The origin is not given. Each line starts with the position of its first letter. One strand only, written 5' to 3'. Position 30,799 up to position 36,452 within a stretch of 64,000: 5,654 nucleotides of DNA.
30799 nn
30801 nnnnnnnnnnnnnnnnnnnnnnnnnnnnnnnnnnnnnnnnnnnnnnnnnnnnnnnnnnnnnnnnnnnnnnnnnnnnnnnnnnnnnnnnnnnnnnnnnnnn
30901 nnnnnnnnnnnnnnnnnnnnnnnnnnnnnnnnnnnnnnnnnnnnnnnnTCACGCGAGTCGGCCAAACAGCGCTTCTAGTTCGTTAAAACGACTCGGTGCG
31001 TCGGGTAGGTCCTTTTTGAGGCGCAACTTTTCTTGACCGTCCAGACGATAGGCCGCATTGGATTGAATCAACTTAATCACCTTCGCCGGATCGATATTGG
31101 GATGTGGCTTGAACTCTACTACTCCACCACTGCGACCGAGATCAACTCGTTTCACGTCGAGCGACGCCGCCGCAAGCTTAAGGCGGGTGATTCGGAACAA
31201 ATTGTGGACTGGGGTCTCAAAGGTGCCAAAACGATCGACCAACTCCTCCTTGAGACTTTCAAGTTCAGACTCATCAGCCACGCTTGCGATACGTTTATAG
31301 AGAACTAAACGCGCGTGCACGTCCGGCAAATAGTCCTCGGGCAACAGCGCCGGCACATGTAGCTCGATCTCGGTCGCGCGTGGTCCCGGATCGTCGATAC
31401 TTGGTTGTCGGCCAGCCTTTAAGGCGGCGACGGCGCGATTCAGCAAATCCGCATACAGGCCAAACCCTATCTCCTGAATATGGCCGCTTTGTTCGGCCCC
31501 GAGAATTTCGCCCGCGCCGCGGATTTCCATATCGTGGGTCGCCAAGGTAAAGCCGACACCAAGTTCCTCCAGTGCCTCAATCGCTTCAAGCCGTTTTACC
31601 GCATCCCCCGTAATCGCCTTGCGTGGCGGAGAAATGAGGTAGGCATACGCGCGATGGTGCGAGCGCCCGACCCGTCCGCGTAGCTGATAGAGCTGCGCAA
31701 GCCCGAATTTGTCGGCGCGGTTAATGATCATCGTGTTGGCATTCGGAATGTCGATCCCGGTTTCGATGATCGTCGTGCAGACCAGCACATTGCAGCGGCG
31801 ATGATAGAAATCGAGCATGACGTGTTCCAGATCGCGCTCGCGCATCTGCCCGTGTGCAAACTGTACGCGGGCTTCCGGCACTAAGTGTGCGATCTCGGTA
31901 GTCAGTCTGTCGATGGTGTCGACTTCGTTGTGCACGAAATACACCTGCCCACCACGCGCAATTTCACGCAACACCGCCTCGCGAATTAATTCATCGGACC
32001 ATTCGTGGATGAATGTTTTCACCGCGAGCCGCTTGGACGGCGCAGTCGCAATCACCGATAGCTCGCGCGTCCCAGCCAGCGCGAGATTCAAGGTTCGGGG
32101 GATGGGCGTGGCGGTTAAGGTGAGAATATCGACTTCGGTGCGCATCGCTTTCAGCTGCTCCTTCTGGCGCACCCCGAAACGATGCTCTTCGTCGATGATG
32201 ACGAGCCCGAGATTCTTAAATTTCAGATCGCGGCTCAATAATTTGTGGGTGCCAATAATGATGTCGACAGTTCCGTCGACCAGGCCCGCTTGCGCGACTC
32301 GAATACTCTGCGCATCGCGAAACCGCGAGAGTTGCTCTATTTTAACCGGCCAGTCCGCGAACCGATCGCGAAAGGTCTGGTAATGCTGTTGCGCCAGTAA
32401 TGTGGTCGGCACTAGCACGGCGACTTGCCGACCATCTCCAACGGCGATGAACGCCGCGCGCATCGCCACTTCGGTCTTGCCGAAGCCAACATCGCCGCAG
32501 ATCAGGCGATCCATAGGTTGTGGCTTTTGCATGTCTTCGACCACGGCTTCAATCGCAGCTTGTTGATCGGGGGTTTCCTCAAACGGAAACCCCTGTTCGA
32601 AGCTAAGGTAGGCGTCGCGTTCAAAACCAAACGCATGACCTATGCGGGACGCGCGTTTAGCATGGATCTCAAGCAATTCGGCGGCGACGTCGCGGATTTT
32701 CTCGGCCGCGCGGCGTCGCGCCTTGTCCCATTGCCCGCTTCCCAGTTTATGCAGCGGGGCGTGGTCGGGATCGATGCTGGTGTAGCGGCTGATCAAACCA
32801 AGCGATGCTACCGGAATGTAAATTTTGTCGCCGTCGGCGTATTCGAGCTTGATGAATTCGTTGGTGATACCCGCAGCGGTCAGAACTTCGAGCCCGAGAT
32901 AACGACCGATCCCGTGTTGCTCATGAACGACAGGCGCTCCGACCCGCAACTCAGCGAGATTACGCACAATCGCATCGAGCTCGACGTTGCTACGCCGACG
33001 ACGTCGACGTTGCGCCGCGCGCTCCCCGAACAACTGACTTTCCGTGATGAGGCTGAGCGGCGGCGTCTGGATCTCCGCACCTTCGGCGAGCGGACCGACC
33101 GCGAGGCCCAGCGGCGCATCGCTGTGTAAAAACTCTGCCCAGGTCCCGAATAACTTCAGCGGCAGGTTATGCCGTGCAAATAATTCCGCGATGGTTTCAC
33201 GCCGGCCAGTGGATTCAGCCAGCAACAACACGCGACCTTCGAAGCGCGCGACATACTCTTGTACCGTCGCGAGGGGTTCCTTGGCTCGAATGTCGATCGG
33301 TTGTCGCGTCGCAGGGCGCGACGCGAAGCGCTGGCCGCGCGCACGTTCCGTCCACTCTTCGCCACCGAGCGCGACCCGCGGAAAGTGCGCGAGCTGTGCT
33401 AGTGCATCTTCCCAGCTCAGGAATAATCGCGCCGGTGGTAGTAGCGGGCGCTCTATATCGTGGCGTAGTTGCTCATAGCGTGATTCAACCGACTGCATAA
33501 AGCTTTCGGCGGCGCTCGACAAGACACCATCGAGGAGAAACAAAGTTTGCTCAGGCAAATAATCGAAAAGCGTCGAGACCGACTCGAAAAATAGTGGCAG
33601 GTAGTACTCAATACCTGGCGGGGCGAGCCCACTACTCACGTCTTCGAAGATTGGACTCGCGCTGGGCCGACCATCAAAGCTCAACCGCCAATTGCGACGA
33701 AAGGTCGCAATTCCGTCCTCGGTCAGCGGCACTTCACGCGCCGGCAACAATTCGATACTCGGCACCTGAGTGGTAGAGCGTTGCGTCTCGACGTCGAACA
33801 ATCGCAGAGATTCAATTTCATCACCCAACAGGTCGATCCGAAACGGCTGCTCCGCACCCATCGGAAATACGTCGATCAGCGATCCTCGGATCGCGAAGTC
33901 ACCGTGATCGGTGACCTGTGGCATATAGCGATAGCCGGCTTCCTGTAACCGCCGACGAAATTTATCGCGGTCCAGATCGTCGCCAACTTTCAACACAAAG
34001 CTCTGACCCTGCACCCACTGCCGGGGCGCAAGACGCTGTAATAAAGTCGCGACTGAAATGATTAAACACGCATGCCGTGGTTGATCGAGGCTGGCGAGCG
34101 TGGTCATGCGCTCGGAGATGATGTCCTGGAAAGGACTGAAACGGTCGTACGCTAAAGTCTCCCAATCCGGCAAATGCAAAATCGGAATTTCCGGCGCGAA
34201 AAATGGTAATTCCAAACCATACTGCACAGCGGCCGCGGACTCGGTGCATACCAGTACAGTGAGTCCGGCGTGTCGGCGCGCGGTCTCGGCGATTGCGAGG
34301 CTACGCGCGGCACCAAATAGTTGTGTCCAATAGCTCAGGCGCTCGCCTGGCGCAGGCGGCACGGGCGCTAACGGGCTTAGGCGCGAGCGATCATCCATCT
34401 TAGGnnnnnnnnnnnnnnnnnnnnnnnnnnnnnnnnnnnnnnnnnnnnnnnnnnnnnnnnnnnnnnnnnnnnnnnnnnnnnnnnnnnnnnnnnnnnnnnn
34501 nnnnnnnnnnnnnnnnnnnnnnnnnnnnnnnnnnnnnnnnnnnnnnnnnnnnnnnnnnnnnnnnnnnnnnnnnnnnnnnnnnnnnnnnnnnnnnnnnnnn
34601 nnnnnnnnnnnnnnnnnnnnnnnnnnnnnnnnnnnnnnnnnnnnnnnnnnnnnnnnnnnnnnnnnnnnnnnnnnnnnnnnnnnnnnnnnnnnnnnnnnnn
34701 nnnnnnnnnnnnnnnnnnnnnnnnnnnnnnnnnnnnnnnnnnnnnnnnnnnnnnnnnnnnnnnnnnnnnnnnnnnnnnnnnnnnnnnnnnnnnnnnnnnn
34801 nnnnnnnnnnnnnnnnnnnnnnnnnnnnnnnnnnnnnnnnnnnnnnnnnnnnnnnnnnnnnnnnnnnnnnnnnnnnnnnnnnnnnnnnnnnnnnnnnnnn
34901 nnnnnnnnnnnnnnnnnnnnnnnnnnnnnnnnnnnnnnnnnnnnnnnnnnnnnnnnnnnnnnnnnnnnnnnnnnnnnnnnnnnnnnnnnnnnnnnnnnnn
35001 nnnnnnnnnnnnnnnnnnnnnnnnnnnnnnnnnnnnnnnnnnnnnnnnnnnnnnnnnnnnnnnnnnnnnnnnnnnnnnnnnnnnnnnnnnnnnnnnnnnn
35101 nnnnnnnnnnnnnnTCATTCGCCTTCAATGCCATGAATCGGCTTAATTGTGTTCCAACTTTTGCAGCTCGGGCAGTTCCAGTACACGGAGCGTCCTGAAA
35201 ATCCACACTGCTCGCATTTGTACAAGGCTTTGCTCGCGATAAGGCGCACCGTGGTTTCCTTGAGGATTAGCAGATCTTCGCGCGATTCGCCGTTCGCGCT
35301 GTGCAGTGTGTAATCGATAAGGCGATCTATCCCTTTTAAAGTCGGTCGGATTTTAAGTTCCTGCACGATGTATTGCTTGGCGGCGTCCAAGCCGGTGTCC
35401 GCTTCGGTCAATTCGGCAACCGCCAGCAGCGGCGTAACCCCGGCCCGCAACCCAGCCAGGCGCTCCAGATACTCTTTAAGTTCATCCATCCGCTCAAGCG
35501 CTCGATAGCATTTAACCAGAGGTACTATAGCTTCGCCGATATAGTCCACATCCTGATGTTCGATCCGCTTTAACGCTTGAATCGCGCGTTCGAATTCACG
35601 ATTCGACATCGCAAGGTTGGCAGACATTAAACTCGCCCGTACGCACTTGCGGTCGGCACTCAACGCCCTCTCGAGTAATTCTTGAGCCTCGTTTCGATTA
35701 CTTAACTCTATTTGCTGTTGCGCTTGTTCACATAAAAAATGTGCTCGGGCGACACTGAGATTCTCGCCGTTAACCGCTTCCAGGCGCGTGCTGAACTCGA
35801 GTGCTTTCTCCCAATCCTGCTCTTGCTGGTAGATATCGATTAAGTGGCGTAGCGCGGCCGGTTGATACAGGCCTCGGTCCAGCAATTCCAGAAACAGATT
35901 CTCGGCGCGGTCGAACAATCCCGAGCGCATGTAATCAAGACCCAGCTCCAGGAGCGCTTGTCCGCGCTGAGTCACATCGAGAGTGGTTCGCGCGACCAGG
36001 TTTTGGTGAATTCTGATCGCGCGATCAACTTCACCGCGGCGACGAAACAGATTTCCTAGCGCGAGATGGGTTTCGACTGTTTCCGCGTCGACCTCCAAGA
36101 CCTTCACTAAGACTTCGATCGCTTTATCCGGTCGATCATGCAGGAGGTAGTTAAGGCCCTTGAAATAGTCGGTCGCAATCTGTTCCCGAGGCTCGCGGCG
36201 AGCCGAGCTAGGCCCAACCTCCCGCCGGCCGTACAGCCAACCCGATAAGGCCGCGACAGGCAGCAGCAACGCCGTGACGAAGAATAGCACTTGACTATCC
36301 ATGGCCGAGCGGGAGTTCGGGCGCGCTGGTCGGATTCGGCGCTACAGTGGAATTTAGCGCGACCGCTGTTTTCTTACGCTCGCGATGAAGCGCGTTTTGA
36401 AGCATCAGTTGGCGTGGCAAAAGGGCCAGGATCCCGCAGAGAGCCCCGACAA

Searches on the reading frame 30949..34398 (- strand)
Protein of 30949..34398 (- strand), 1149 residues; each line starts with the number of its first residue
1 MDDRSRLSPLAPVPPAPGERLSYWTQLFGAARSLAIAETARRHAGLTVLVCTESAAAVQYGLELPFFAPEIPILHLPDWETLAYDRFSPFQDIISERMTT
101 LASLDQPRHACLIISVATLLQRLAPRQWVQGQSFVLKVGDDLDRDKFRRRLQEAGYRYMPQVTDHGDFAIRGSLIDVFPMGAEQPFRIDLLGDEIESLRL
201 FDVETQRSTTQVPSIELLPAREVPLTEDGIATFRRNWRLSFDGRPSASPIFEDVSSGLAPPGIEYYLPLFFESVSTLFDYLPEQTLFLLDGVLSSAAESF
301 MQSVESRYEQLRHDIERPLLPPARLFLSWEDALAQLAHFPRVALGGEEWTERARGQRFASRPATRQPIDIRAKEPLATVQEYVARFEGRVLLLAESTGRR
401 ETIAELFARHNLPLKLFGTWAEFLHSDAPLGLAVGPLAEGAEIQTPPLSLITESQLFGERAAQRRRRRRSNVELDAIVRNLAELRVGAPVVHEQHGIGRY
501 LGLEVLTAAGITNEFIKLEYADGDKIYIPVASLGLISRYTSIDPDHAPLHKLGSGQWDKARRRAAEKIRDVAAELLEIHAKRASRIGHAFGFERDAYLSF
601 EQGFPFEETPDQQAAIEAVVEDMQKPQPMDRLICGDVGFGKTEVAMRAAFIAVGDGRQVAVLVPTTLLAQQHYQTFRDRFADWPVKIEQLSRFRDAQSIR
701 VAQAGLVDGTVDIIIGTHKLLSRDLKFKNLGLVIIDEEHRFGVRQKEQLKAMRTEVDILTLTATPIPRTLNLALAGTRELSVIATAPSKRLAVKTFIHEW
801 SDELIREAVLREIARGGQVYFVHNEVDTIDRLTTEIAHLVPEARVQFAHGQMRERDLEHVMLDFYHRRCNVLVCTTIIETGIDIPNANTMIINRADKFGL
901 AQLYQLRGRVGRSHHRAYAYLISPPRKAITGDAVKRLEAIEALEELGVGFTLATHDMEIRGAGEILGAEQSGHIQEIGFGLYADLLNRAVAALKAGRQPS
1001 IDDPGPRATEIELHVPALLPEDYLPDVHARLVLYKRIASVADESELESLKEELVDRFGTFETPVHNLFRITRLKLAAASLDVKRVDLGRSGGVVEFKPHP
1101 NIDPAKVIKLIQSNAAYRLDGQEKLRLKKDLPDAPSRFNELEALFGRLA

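Call 57: search_protein_families(library=pfam, proteins=[window:30949-34398:-], max_evalue=0.00001)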
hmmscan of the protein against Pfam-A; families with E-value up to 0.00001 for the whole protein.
window:30949-34398:- (1149 aa): 7 families
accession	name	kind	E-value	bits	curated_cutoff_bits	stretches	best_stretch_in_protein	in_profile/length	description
PF03461.20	TRCF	-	5.2e-28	97.7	25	1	1013-1106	1-94/95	TRCF domain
PF00270.35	DEAD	-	1.7e-26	93.4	26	1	609-770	1-164/167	DEAD/DEAH box helicase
PF17757.6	UvrB_inter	-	9.2e-25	87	22.9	1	136-222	3-90/91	UvrB interaction domain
PF00271.37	Helicase_C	-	2e-19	70.3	23.5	1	809-913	10-109/110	Helicase conserved C-terminal domain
PF02559.22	CarD_TRCF_RID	-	5.1e-19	68.5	23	1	484-539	1-56/57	CarD-like/TRCF RID domain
PF21132.2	MFD_D3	-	7.8e-19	67.9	21.8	1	382-456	1-73/73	MFD, D3 domain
PF04851.21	ResIII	-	4.3e-13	50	22.5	1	608-765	4-162/164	Type III restriction enzyme, res subunit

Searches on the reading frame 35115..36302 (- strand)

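Call 57: search_protein_families(library=pfam, proteins=[window:35115-36302:-], max_evalue=0.00001)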
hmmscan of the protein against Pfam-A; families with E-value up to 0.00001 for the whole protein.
window:35115-36302:- (395 aa): 10 families
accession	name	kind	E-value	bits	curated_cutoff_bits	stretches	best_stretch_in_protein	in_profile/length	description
PF13432.12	TPR_16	-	1.2e-17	64.4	32.7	1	193-248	3-58/65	Tetratricopeptide repeat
PF13176.12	TPR_7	-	7.9e-14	51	27.9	0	78-109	1-31/36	Tetratricopeptide repeat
PF14559.12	TPR_19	-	1.1e-13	51.7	25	1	202-253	6-57/68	Tetratricopeptide repeat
PF18073.7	Zn_ribbon_LapB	-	8.6e-12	45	25.7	1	361-388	1-28/28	Rubredoxin metal binding domain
PF07719.23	TPR_2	-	9.5e-11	41.4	27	0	115-141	2-28/34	Tetratricopeptide repeat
PF13428.12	TPR_14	-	4.7e-09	36.5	23.5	0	116-156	3-43/44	Tetratricopeptide repeat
PF13424.12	TPR_12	-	1.1e-08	35.6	30.1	0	77-142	4-73/77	Tetratricopeptide repeat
PF00515.34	TPR_1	-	8e-08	32.2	27.8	0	48-72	7-31/34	Tetratricopeptide repeat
PF13181.12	TPR_8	-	1.4e-07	31.5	25.7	0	197-219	11-33/34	Tetratricopeptide repeat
PF12895.13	ANAPC3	-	9.7e-06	26.2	27.2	0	204-274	6-74/82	Anaphase-promoting complex, cyclosome, subunit 3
